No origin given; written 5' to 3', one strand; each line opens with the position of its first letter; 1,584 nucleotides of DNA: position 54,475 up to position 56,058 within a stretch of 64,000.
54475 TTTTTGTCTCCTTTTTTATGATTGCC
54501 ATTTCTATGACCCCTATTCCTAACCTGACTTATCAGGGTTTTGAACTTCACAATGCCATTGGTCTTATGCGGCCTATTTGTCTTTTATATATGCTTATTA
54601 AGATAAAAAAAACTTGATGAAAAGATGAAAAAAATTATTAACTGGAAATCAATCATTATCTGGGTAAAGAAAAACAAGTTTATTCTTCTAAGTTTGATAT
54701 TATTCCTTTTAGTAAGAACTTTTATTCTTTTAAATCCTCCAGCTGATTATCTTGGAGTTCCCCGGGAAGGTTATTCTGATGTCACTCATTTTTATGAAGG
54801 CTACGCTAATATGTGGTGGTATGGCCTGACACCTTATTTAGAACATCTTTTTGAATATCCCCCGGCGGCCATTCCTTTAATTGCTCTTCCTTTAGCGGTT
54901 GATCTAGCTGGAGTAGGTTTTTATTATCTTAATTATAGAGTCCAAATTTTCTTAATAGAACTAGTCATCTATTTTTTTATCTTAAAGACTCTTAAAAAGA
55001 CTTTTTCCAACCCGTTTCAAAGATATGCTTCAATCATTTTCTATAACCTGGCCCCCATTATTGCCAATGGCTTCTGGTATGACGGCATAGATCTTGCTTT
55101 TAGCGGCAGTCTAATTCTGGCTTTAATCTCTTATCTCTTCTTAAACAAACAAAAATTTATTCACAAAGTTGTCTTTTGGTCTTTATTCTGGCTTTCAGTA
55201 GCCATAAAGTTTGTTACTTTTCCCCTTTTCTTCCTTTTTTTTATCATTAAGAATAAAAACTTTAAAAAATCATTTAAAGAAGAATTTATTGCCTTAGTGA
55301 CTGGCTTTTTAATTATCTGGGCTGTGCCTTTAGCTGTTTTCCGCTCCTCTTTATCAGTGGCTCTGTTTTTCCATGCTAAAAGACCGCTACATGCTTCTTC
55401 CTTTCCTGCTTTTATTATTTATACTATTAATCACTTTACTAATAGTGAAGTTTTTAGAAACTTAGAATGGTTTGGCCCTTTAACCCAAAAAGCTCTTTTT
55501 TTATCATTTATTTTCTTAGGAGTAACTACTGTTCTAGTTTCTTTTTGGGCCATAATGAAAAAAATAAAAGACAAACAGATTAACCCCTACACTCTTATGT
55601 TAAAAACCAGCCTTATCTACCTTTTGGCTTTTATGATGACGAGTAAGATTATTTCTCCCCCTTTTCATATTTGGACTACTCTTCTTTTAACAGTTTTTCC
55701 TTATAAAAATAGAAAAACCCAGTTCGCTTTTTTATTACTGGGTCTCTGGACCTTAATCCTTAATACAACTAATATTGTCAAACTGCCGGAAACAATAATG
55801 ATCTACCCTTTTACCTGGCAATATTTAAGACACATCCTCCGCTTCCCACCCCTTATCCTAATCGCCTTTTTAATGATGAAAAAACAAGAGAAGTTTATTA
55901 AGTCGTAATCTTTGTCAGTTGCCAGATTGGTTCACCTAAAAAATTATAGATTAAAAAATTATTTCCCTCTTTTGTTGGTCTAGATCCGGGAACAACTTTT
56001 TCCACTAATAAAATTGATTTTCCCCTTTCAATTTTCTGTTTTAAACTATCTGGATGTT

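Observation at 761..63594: About 57 kb co-directional glycosylation island lacking the canonical initiation, polymerisation and nucleotide-sugar-modifying genes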

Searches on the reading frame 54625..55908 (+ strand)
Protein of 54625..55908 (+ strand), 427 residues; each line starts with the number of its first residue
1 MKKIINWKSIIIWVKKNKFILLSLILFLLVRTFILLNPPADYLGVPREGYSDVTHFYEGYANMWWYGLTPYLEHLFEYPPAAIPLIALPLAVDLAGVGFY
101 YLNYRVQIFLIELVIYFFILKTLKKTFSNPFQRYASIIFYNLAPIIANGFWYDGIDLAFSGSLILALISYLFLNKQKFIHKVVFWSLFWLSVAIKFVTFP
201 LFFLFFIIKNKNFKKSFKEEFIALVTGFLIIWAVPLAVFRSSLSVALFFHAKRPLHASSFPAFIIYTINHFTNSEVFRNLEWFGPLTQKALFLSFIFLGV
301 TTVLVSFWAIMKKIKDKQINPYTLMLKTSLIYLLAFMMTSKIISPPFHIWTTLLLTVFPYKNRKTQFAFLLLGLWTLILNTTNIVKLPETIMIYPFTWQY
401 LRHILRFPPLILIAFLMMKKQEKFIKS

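Call 7: search_protein_families(library=pfam, proteins=[window:54625-55908:+], max_evalue=0.01)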
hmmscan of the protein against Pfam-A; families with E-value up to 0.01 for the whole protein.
window:54625-55908:+ (427 aa): 0 families

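Call 28: find_homologous_proteins(query=window:54625-55908:+, max_evalue=0.00001)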
Query window:54625-55908:+ (427 aa): 89 proteins with E <= 0.00001 among 8000 candidates.
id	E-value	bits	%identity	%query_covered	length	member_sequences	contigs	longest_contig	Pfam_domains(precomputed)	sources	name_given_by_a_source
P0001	1.6e-274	929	100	100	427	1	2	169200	-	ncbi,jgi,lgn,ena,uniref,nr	ncbi:hypothetical protein COT75_01855 [Candidatus Beckwithbacteria bacterium CG10_big_fil_rev_8_21_1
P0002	6.6e-200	683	71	100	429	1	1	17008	-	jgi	jgi:hypothetical protein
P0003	6.9e-186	637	71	92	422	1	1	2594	-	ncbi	ncbi:MAG: hypothetical protein ACFE8Z_11665 [Candidatus Hermodarchaeota archaeon]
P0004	9.8e-169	581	64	96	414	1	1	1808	-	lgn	-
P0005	3.5e-166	572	64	96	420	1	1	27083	-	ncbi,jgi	-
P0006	1.1e-161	557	64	96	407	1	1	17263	-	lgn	-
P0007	6.2e-155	535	67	86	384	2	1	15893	-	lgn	-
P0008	8.4e-150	518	59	97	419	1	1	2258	-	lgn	-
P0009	1.2e-149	518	60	99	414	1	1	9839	-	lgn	-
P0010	3.0e-148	513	58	98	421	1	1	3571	-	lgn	-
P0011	1.2e-139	485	57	97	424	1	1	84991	-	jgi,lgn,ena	-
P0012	2.1e-139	484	58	95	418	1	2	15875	-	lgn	-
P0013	1.3e-138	481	56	97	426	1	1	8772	-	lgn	-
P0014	7.0e-138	479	57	92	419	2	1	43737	-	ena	-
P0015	6.0e-137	476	56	95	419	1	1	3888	-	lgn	-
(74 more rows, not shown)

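Call 33: search_solved_structures(query=A1, max_evalue=10)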
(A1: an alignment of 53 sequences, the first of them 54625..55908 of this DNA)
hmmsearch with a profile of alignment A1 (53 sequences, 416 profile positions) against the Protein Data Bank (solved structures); distinct sequences matched with E-value up to 10: 2.
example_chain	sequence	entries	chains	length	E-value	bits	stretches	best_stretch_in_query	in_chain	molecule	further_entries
1inz_A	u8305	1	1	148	0.65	12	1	233-310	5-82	EPS15-INTERACTING PROTEIN(EPSIN)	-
1h0a_A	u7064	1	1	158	1.3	11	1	236-310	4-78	EPSIN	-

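Call 37: predict_structure(alignment_id=A1)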
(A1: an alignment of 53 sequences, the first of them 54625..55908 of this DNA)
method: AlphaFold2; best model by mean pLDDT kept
length: 427 residues; sequences in the alignment: 53
mean_pLDDT: 92.3   pTM: 0.92
mean pLDDT of the five models: 92.3, 91.9, 91.8, 91.5, 91.4
residues with pLDDT >= 90: 342; 70-90: 65; 50-70: 18; < 50: 2
segments of 3 or more residues with pLDDT < 50: none
pLDDT, mean of each block of 10 residues (from residue 1): 83 96 98 90 61 89 78 72 93 97 97 98 97 98 95 95 98 96 98 96 96 90 97 85 79 93 96 95 96 96 97 94 97 97 94 98 97 97 89 94 95 95 70
secondary structure, 60 per line:
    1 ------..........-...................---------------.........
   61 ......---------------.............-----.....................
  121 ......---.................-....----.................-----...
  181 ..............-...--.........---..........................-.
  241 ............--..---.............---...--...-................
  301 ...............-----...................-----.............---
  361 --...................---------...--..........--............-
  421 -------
elements in order: H7-16 H18-36 H52-66 H82-94 H100-126 H130-146 H148-151 H156-172 H178-194 H201-209 H213-238 H240-252 H260-272 E276-278 E281-283 H285-315 H321-339 H345-357 H363-381 E391-393 H398-405 H408-419

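Call 41: fold_search(model_id=the predicted structure, library=pdb)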
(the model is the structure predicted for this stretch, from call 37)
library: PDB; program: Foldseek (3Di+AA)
matches with E <= 10: 170; with E <= 0.001: 0
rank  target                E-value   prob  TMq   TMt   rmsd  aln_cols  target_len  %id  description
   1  6snh_X                1.2e-03  1.00  0.56  0.51   7.2       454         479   15  Cryo-EM structure of yeast ALG6 in complex with 6AG9 Fab and Dol25-P-Glc (released 2020-03-11)
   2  9wno_A                2.2e-03  1.00  0.59  0.62   6.3       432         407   14  Cryo-EM structure of Candida glabrata GPI mannosyltransferase I bound to Dol-P-Man (released 2025-12-03)
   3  5ezm                  2.4e-03  1.00  0.49  0.40  10.5       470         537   14  Crystal Structure of ArnT from Cupriavidus metallidurans in the apo state (released 2016-02-17)
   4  9dm7_A                5.3e-03  1.00  0.53  0.60   6.9       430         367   14  mannosyltransferase PimE in complex with Fab_E6 (released 2025-06-25)
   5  9s6r_A                6.8e-03  1.00  0.54  0.59   6.6       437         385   13  Ternary cryo-EM structure of yeast ALG3 with Dol25-PP-GlcNAc2Man5, Dol25-P-Man, and Fab (released 2026-03-18)
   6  8imx_U                2.7e-02  1.00  0.48  0.49  10.1       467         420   11  Cryo-EM structure of GPI-T with a chimeric GPI-anchored protein (released 2023-08-16)
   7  8if8_B                8.5e-02  0.89  0.29  0.22  13.7       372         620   10  Arabinosyltransferase AftA (released 2023-05-31)
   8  6p25_B                1.6e-01  1.00  0.38  0.25   5.4       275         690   13  Structure of S. cerevisiae protein O-mannosyltransferase Pmt1-Pmt2 complex bound to the sugar donor and a peptide acce (released 2019-07-10)
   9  7wld_U                3.6e-01  0.98  0.54  0.55   6.6       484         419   12  Cryo-EM structure of the human glycosylphosphatidylinositol transamidase complex at 2.53 Angstrom resolution (released 2022-04-27)
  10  8if8_C                4.7e-01  0.69  0.30  0.23  10.6       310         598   12  Arabinosyltransferase AftA (released 2023-05-31)
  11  9khh_C                5.1e-01  0.08  0.10  0.07  21.9       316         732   12  Structure of the complex of LGR4 with Norrin (2:2) (released 2025-07-16)
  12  6x0o                  5.3e-01  0.51  0.33  0.17  19.1       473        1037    7  Single-Particle Cryo-EM Structure of Arabinosyltransferase EmbB from Mycobacterium smegmatis (released 2020-06-10)
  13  9khh_D                5.5e-01  0.08  0.10  0.07  22.3       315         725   13  Structure of the complex of LGR4 with Norrin (2:2) (released 2025-07-16)
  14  4qtn_A                6.8e-01  0.12  0.12  0.19  21.3       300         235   10  Crystal structure of the Vitamin B3 transporter PnuC (released 2014-10-08)
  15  8wvx_B                1.2e+00  0.07  0.12  0.08  21.5       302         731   14  Cryo-EM structure of LGR4 in complex with Norrin(dimer) (released 2024-10-30)
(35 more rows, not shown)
